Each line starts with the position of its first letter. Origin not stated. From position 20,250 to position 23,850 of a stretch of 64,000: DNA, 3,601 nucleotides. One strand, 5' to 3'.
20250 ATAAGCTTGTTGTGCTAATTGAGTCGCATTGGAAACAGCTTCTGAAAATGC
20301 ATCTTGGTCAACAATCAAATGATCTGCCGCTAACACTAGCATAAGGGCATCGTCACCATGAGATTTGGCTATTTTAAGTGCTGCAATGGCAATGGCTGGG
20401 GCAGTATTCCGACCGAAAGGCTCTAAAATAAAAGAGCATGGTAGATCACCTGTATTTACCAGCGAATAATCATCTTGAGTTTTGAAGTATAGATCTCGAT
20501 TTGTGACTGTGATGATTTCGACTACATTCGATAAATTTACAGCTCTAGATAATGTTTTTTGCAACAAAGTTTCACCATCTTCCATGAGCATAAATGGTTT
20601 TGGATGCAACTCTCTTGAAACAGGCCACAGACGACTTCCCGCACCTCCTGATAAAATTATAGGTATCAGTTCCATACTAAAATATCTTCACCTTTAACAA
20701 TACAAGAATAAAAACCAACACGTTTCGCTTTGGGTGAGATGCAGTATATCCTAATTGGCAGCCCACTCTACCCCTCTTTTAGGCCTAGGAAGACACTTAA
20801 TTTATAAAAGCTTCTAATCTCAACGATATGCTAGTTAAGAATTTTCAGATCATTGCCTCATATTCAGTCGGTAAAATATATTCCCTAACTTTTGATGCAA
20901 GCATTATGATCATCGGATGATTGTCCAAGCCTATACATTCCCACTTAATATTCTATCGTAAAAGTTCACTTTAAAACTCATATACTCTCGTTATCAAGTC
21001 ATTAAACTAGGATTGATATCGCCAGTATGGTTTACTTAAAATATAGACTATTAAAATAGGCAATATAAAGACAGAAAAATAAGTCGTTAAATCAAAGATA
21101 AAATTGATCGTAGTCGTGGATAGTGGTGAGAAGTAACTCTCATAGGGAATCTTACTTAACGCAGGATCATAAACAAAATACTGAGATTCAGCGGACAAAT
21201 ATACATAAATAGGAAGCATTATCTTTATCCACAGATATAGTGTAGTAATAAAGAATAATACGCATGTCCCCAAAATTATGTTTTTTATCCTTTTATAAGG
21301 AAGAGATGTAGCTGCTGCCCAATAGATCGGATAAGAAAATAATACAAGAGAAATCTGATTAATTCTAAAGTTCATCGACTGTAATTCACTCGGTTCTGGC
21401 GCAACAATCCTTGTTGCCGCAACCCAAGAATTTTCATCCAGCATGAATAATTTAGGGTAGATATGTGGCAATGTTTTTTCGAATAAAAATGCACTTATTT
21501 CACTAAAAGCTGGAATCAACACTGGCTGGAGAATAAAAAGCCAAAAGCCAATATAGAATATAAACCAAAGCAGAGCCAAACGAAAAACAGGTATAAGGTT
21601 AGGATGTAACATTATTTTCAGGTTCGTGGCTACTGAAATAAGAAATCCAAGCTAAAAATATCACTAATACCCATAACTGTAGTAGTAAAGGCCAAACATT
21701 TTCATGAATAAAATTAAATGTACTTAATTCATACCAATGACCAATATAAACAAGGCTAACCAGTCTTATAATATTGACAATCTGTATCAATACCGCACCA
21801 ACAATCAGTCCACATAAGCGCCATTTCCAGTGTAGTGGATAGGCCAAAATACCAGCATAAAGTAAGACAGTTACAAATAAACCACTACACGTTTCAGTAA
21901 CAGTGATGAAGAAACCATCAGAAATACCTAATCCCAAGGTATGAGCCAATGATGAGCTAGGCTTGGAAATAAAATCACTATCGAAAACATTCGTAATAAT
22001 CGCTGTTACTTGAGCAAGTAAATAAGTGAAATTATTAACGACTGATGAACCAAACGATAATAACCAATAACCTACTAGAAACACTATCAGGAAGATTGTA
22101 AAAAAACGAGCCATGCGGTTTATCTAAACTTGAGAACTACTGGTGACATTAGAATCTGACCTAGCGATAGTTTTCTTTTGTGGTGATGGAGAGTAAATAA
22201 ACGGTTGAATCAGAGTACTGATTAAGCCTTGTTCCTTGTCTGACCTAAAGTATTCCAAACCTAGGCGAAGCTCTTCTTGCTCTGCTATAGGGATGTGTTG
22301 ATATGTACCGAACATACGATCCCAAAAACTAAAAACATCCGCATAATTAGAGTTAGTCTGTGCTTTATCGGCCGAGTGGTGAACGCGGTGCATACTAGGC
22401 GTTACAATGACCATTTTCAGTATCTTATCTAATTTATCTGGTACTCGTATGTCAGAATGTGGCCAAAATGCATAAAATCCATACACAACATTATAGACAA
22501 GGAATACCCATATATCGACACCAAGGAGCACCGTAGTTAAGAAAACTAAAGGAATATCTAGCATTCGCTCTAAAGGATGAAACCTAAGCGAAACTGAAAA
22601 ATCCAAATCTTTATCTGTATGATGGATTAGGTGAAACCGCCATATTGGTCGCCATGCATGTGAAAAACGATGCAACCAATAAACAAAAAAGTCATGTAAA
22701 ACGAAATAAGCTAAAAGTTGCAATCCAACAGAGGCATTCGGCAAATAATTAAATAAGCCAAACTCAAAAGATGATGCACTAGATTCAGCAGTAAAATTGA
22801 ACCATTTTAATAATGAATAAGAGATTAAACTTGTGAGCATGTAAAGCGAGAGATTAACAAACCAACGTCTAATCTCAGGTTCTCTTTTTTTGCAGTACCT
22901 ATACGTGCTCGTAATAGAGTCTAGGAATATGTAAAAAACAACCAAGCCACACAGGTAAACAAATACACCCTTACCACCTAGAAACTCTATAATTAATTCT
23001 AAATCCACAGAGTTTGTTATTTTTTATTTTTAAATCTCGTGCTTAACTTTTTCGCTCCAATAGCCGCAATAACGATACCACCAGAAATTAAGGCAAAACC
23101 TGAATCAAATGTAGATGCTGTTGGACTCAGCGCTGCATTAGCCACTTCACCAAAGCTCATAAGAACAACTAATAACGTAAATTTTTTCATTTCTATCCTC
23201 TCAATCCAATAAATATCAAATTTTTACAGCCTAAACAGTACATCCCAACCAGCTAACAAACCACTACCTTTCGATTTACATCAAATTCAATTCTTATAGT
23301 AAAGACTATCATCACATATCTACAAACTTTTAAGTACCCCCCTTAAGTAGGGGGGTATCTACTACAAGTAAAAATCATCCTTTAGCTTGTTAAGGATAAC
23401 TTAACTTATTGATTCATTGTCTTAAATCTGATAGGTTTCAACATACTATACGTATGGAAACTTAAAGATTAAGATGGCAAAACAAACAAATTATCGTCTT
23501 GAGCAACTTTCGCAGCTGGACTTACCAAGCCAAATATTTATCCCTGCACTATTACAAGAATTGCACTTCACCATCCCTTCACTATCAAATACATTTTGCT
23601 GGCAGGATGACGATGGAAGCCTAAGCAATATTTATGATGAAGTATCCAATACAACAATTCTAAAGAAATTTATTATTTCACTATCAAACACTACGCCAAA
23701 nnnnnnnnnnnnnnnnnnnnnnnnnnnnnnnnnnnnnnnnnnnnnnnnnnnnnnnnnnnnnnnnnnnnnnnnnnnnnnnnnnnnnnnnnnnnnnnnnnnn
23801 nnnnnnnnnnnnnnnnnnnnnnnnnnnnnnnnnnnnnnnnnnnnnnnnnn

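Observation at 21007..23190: Four-gene mini-exosortase cassette coupled to a lipid-hydroxylase-family enzyme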

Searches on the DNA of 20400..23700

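Call 82: search_rna_families(source=window, start=20400, end=23700, threshold=evalue, max_evalue=1)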
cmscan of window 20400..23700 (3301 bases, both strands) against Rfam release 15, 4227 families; matches with E-value up to 1: 1.
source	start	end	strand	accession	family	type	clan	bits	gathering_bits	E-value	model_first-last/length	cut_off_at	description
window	23335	23424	-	RF02568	UptR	Gene; sRNA;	-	23.5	100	0.88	1-92/92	no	Escherichia coli small RNA (uptR) gene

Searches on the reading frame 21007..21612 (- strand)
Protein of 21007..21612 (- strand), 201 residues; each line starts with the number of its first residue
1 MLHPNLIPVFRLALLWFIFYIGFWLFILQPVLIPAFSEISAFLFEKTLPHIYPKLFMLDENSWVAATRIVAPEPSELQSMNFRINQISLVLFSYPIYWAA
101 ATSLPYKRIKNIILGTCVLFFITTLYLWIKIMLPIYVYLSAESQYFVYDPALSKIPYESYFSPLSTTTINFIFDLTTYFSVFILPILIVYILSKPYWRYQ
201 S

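Call 3: search_protein_families(library=ncbifam, proteins=[window:21007-21612:-], max_evalue=1)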
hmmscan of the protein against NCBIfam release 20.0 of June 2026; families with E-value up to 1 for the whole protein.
window:21007-21612:- (201 aa): 0 families

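Call 4: search_protein_families(library=pfam, proteins=[window:21007-21612:-], max_evalue=1)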
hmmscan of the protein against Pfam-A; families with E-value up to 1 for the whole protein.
window:21007-21612:- (201 aa): 0 families

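Call 11: find_encoding_contigs(protein=window:21007-21612:-, flank=10000)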
Protein window:21007-21612:- (201 aa): 4 contigs read that carry it; 4 places shown.
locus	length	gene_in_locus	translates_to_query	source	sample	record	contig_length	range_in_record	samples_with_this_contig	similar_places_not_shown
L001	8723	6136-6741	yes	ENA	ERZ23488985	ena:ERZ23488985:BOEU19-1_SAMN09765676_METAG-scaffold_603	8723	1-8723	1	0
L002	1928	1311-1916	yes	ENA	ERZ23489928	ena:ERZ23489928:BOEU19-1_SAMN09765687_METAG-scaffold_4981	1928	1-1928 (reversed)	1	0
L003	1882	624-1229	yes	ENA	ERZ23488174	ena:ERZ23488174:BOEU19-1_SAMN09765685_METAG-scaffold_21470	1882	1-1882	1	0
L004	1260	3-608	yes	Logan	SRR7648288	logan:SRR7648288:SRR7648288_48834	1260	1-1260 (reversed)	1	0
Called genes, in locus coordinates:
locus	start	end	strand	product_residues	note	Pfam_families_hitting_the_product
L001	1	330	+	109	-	?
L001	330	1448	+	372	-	PF00926:DHBP_synthase, PF00925:GTP_cyclohydro2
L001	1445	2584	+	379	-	PF02684:LpxB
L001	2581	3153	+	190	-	PF01351:RNase_HII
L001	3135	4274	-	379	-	PF00196:GerE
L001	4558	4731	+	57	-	-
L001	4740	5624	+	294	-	PF04116:FA_hydroxylase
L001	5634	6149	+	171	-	PF09721:Exosortase_EpsH (weak)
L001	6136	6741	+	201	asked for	PF28117:XrtH_assoc (weak)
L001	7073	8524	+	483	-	PF00483:NTP_transferase, PF12804:NTP_transf_3, PF22640:ManC_GMP_beta-helix, PF01050:MannoseP_isomer, PF07883:Cupin_2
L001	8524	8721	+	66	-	?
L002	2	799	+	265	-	?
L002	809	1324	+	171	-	PF09721:Exosortase_EpsH (weak)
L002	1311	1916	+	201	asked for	PF28117:XrtH_assoc (weak)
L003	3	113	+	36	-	?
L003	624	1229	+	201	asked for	PF28117:XrtH_assoc (weak)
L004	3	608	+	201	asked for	PF28117:XrtH_assoc (weak)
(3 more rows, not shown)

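Call 59: search_protein_families(library=ncbifam, proteins=[window:21007-21612:-], max_evalue=10)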
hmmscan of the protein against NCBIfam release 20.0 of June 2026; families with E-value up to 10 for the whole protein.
window:21007-21612:- (201 aa): 0 families
